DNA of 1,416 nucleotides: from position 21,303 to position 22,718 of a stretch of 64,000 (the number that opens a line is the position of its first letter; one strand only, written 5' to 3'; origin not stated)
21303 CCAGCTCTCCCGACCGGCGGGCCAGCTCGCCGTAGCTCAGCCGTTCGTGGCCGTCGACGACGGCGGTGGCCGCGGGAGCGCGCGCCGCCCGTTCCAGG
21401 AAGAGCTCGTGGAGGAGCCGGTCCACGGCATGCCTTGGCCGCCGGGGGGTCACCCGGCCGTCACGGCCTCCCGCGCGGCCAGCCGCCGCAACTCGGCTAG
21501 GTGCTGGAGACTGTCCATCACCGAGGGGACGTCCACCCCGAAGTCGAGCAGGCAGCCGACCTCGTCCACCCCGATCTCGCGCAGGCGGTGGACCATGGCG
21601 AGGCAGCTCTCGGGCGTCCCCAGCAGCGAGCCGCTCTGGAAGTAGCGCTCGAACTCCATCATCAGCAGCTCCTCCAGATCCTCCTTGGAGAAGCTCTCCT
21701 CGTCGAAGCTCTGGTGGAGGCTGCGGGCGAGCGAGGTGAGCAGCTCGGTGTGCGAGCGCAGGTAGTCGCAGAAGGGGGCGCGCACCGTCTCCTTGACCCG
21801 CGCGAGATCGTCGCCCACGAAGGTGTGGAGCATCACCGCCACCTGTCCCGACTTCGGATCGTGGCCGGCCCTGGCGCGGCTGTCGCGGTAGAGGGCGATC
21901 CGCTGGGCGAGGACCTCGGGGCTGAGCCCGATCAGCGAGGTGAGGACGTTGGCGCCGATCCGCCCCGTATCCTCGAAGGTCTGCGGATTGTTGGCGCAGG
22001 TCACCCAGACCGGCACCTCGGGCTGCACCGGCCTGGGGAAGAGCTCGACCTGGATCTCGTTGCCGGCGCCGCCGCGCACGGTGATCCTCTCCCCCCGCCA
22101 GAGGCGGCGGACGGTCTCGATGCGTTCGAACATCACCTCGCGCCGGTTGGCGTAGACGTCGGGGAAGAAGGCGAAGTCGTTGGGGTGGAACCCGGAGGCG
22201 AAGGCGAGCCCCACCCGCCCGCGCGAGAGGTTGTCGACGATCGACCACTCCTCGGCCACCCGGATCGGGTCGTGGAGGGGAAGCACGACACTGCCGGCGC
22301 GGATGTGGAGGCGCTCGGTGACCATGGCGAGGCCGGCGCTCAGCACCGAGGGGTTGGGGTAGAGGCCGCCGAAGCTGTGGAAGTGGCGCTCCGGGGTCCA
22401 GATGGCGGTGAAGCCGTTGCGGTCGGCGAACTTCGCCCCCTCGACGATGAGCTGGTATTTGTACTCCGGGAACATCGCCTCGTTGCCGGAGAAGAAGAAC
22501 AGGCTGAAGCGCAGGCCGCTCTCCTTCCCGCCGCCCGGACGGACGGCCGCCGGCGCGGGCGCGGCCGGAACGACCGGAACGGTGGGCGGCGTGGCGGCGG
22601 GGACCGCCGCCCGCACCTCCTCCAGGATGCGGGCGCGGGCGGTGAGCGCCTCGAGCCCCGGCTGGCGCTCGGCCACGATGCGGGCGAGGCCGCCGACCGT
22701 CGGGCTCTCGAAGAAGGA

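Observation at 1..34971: A single-strand hybrid PKS-NRPS operon of about 35 kb with two cobalamin/radical-SAM enzymes, an in-line LLM oxygenase domain and an embedded orphan permease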

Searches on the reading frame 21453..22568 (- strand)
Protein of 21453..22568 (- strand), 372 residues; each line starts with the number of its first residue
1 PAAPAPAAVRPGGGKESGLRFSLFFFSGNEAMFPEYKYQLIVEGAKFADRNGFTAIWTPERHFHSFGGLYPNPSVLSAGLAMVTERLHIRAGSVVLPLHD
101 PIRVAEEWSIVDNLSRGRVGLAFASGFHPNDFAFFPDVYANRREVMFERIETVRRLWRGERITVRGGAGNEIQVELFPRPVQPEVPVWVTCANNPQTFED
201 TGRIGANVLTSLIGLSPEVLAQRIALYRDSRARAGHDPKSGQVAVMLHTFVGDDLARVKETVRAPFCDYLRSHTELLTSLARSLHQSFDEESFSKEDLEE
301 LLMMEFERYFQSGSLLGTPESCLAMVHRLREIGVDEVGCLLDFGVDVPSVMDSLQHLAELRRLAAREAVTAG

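Call 15: search_protein_families(library=ncbifam, proteins=[window:21453-22568:-], max_evalue=0.001)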
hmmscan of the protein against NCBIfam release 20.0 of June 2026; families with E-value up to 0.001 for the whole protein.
window:21453-22568:- (372 aa): 27 families (the best 25 are shown)
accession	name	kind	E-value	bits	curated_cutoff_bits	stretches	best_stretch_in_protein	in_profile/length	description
TIGR04020.1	seco_metab_LLM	subfamily_domain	9.2e-158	524.8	244.45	1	21-361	1-341/341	MupA/Atu3671 family FMN-dependent luciferase-like monooxygenase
TIGR03619.1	F420_Rv2161c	subfamily_domain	1.1e-28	100.5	166.9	1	44-254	3-225/247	TIGR03619 family F420-dependent LLM class oxidoreductase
TIGR03858.1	LLM_2I7G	subfamily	2.5e-27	95.7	462.25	1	39-262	26-248/337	Atu2307/SP_0267 family LLM class monooxygenase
TIGR04027.1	LLM_KPN_01858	hypoth_equivalog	1.4e-26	93.3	412.9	1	34-164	15-145/326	putative FMN-dependent luciferase-like monooxygenase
TIGR03571.1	lucif_BA3436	subfamily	1.5e-21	76.9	303.9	1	42-240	34-234/304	TIGR03571 family LLM class oxidoreductase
NF052254.1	luciferase_Alph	exception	1.1e-19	70.9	600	1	45-339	28-324/354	luciferase subunit alpha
TIGR03857.1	F420_MSMEG_2249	hypoth_equivalog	6.7e-19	68.3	218.4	1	41-337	16-319/329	TIGR03857 family LLM class F420-dependent oxidoreductase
TIGR04036.1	LLM_CE1758_fam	subfamily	3.8e-17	62.2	479.1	1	39-263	28-253/355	CE1758 family FMN-dependent luciferase-like monooxygenase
TIGR03558.1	oxido_grp_1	subfamily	5.1e-16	58.8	166.95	1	42-337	23-303/325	MsnO8 family LLM class oxidoreductase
TIGR04021.1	LLM_DMSO2_sfnG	equivalog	2.5e-14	53.4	382.95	1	36-347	25-334/350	dimethylsulfone monooxygenase SfnG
NF002619.0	PRK02271.1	equivalog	3.1e-12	46.4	276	1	32-337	7-303/329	5,10-methylenetetrahydromethanopterin reductase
NF052255.1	luciferase_Beta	exception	6.8e-12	45.1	500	1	20-148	2-131/325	luciferase subunit beta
TIGR04465.1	ArgArg_F420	equivalog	6e-11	42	470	1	37-256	58-277/364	F420-dependent hydroxymycolic acid dehydrogenase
TIGR03557.1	F420_G6P_family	subfamily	2.2e-10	40.2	210.4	1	39-249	13-218/316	TIGR03557 family F420-dependent LLM class oxidoreductase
TIGR03555.1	F420_mer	equivalog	1.1e-09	38.2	348.7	1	32-337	5-302/325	5,10-methylenetetrahydromethanopterin reductase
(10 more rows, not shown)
